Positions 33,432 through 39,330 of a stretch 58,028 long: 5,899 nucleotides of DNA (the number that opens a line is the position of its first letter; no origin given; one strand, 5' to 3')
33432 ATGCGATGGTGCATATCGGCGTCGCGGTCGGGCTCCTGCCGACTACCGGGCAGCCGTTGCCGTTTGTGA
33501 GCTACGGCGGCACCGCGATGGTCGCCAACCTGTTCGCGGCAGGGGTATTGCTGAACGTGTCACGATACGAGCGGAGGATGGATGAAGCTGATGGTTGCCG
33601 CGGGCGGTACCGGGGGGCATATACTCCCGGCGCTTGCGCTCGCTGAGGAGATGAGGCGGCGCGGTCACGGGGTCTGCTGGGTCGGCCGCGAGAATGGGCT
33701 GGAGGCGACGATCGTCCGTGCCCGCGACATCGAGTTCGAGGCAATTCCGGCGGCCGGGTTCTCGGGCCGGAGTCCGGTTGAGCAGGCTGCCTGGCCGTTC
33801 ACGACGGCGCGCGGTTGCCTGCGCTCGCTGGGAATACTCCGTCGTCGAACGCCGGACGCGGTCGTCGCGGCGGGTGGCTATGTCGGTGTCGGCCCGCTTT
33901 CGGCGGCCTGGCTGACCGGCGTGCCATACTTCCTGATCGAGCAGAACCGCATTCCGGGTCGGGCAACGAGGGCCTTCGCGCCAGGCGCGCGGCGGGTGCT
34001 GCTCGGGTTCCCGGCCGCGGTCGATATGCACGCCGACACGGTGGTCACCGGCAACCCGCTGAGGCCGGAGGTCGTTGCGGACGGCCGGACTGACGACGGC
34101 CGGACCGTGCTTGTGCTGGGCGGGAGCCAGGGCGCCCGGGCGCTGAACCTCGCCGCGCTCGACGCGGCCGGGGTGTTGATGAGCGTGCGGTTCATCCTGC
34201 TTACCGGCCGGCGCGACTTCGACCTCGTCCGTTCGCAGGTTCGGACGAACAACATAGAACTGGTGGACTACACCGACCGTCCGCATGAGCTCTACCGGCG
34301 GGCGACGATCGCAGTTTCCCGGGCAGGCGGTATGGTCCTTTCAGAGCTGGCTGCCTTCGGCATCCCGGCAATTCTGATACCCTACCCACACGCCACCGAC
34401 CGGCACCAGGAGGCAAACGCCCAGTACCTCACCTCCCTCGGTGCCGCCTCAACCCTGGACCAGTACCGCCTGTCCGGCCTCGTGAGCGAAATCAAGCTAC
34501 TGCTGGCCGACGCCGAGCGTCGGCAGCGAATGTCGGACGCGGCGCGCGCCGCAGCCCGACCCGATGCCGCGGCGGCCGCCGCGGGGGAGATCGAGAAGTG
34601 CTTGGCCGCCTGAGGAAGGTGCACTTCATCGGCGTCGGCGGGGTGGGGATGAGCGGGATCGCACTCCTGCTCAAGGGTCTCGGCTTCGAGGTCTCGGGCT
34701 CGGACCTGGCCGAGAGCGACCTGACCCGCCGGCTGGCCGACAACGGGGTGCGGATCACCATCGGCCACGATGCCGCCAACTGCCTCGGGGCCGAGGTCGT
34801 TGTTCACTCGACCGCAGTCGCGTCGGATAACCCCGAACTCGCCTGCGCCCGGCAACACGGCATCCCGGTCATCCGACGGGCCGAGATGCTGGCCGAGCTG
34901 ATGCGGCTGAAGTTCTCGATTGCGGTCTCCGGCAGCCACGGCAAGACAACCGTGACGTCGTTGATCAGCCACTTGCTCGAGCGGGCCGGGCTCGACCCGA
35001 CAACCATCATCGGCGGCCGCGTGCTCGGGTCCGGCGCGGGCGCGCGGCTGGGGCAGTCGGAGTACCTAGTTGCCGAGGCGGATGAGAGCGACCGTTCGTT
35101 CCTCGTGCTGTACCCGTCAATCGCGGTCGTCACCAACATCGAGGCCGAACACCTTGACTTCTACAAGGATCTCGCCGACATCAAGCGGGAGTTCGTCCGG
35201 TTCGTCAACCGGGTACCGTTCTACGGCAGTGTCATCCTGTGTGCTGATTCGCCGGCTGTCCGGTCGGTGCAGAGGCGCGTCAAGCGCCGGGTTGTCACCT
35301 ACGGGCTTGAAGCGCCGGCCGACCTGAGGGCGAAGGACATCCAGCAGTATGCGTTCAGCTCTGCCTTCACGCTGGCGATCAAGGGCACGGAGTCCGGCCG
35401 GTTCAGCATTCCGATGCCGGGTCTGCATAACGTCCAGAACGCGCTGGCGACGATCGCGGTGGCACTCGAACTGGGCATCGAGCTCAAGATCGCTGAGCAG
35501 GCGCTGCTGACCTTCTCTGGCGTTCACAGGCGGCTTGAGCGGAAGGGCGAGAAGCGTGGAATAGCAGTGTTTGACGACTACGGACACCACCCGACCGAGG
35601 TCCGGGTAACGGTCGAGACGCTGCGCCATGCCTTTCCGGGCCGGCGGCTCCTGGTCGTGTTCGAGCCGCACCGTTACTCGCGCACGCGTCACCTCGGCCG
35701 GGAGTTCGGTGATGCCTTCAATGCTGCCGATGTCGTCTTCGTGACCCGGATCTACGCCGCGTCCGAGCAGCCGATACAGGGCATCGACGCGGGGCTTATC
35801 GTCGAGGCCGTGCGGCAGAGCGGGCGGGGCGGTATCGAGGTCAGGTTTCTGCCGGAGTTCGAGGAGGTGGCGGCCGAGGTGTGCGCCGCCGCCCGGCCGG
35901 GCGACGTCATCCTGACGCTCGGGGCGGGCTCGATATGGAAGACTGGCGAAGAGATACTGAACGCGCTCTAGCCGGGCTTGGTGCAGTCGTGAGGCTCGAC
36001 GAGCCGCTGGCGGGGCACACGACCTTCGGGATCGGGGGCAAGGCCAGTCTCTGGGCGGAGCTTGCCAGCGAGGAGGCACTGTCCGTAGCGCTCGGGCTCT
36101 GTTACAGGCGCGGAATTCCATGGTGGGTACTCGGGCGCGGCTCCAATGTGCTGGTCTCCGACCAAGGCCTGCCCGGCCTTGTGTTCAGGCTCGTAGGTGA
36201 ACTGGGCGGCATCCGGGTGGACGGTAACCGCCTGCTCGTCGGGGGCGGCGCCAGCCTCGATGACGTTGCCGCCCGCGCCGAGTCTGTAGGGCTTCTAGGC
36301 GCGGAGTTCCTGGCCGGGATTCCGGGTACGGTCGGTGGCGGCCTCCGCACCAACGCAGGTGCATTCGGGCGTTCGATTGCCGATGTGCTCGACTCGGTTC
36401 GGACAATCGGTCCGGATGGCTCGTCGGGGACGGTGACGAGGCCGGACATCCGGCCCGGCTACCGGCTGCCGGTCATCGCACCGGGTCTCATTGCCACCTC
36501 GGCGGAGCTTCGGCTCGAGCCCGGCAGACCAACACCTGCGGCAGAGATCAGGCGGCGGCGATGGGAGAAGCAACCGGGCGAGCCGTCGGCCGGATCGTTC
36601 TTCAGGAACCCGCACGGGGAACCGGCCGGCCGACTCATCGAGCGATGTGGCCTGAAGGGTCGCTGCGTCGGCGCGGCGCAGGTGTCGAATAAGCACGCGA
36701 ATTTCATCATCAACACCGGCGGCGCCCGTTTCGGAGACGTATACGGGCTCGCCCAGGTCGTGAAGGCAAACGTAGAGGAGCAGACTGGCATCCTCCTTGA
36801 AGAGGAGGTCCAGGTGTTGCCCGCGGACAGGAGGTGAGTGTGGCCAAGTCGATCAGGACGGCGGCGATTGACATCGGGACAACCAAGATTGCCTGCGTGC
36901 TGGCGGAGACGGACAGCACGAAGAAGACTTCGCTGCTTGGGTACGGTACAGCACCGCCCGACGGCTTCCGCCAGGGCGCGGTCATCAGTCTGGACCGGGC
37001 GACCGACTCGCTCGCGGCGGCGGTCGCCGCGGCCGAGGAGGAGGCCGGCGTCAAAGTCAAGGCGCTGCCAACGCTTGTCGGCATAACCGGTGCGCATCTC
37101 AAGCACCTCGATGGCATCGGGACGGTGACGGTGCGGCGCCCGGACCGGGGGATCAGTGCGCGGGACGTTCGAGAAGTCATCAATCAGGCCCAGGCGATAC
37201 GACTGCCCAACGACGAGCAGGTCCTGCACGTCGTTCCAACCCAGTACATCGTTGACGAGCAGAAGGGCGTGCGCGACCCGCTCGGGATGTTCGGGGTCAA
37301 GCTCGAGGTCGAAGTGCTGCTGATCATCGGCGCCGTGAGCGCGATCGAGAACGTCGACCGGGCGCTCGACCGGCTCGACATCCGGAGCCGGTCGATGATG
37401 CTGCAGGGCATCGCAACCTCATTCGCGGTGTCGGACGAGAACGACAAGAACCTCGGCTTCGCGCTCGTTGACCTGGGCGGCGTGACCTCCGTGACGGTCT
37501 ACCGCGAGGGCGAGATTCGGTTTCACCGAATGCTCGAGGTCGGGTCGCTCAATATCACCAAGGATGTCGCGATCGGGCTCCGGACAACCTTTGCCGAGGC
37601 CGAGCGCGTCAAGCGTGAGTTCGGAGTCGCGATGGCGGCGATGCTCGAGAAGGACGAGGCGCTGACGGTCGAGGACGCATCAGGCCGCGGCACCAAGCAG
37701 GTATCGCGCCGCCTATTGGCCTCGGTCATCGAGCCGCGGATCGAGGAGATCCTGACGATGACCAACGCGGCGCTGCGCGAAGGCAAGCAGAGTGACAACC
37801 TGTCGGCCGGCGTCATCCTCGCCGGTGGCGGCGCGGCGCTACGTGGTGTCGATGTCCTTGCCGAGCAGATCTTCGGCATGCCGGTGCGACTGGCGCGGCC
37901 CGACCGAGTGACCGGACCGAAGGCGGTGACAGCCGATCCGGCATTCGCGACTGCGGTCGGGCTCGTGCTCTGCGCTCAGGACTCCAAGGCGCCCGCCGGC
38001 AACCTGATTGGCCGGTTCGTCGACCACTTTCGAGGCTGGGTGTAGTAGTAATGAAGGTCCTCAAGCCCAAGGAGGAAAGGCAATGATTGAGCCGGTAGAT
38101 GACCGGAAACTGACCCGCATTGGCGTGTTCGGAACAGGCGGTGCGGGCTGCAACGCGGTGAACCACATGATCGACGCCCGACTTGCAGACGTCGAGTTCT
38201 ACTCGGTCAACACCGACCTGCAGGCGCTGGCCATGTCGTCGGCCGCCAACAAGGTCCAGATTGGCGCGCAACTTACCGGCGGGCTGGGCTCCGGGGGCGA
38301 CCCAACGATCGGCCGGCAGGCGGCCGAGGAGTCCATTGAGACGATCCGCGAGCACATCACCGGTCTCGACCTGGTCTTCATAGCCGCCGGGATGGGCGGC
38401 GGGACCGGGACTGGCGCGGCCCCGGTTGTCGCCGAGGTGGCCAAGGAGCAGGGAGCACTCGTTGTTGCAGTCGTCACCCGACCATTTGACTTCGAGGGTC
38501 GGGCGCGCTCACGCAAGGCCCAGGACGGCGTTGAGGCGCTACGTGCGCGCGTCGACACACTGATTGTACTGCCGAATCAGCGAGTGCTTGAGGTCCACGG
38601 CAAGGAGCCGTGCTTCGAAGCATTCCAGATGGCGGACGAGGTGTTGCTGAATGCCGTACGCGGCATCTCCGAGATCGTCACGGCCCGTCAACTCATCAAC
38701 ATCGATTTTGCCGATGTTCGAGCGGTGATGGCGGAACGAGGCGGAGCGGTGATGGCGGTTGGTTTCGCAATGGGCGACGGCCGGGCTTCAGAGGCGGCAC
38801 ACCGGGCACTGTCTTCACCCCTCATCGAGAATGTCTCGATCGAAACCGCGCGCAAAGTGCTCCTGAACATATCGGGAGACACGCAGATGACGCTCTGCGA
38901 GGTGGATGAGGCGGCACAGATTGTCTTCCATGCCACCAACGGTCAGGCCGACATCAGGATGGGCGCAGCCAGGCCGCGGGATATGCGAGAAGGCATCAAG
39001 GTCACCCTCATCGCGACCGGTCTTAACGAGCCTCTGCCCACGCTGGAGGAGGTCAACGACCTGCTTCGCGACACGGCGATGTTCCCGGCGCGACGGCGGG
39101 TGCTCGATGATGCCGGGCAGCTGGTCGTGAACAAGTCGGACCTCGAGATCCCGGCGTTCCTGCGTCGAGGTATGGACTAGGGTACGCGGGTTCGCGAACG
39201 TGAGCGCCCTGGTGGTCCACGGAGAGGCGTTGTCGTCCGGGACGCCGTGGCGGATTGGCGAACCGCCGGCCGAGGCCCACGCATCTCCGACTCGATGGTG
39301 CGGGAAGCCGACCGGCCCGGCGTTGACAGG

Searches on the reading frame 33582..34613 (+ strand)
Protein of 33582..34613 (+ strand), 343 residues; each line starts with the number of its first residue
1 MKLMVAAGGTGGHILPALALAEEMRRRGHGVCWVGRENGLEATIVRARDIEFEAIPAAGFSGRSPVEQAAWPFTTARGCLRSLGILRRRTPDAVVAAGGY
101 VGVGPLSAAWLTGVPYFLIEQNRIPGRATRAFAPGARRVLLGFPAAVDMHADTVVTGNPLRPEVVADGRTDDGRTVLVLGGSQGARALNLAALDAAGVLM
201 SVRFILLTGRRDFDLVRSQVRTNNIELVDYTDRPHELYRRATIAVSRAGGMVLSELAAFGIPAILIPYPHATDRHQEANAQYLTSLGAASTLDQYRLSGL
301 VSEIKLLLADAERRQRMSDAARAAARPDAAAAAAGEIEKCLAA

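Call 25: search_protein_families(library=pfam, proteins=[window:33582-34613:+], max_evalue=0.001)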
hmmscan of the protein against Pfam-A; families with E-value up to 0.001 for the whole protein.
window:33582-34613:+ (343 aa): 4 families
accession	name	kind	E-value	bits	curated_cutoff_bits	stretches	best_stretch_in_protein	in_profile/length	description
PF04101.22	Glyco_tran_28_C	-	2.7e-34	119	22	1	175-330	1-163/166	Glycosyltransferase family 28 C-terminal domain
PF03033.26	Glyco_transf_28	-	1.2e-30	106.9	26.2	1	4-140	2-138/139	Glycosyltransferase family 28 N-terminal domain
PF13579.12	Glyco_trans_4_4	-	1e-05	26.4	29.7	1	17-140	7-125/158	Glycosyl transferase 4-like domain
PF00534.26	Glycos_transf_1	-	0.00015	21.8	26.4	1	223-322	73-170/172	Glycosyl transferases group 1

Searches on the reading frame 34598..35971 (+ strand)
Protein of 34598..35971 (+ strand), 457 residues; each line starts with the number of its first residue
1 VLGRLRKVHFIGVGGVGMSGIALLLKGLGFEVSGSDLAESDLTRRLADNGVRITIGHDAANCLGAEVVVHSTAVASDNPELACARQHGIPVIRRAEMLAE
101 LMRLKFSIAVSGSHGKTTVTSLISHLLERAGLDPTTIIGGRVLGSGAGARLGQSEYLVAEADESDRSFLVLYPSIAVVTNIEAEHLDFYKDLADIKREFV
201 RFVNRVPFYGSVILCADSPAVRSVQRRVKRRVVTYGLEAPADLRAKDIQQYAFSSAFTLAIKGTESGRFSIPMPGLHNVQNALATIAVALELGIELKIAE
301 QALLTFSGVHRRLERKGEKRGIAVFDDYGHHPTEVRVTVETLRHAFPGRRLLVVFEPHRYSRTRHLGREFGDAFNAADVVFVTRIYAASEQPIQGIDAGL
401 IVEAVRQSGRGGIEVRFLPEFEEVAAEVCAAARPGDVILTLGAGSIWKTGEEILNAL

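Call 25: search_protein_families(library=pfam, proteins=[window:34598-35971:+], max_evalue=0.001)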
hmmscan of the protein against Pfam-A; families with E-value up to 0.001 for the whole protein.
window:34598-35971:+ (457 aa): 3 families
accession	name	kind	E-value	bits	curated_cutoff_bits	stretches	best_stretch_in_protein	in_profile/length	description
PF08245.18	Mur_ligase_M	-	7.8e-32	111.3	24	1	110-289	1-200/200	Mur ligase middle domain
PF01225.30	Mur_ligase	-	2.8e-28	98.6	21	1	7-104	1-93/95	Mur ligase family, catalytic domain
PF02875.26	Mur_ligase_C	-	1.4e-23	84.5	28.4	1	311-444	1-127/127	Mur ligase, glutamate ligase domain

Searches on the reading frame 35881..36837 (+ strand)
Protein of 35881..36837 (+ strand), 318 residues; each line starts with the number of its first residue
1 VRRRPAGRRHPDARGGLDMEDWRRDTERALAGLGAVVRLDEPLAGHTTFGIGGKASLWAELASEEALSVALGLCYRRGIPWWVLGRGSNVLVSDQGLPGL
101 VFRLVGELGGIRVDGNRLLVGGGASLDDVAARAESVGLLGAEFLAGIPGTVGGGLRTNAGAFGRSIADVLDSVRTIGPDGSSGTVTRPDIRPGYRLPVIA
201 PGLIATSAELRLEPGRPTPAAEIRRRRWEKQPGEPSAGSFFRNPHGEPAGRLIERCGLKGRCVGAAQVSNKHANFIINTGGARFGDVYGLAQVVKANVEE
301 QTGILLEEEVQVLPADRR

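Call 25: search_protein_families(library=pfam, proteins=[window:35881-36837:+], max_evalue=0.001)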
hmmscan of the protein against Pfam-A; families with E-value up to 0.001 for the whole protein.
window:35881-36837:+ (318 aa): 2 families
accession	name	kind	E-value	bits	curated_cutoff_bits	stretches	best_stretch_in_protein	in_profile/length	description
PF02873.21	MurB_C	-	7.2e-33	113.2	27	1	221-312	7-98/99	UDP-N-acetylenolpyruvoylglucosamine reductase, C-terminal domain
PF01565.28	FAD_binding_4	-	1.5e-17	64.1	26.4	1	59-181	5-134/139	FAD binding domain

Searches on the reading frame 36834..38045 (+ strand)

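Call 25: search_protein_families(library=pfam, proteins=[window:36834-38045:+], max_evalue=0.001)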
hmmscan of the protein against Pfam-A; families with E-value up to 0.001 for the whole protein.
window:36834-38045:+ (403 aa): 4 families
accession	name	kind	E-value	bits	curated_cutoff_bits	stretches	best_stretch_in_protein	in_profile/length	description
PF14450.12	FtsA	-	1.9e-37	128.9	31.8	2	210-376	1-127/127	Cell division protein FtsA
PF02491.25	SHS2_FTSA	-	3.4e-24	85.5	25.4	1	86-164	1-78/79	SHS2 domain inserted in FTSA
PF06723.19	MreB_Mbl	-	7.7e-08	32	27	1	210-355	148-305/327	MreB/Mbl protein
PF11104.14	PilM_2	-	3.1e-06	26.8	27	0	202-262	175-236/340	Type IV pilus assembly protein PilM;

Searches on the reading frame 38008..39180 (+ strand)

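Call 25: search_protein_families(library=pfam, proteins=[window:38008-39180:+], max_evalue=0.001)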
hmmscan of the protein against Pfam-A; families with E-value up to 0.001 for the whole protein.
window:38008-39180:+ (390 aa): 2 families
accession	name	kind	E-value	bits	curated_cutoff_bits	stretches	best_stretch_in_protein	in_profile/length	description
PF00091.31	Tubulin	-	9.7e-47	160.1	33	1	38-196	2-188/190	Tubulin/FtsZ family, GTPase domain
PF12327.13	FtsZ_C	-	1.6e-22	80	27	1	245-339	1-94/95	FtsZ family, C-terminal domain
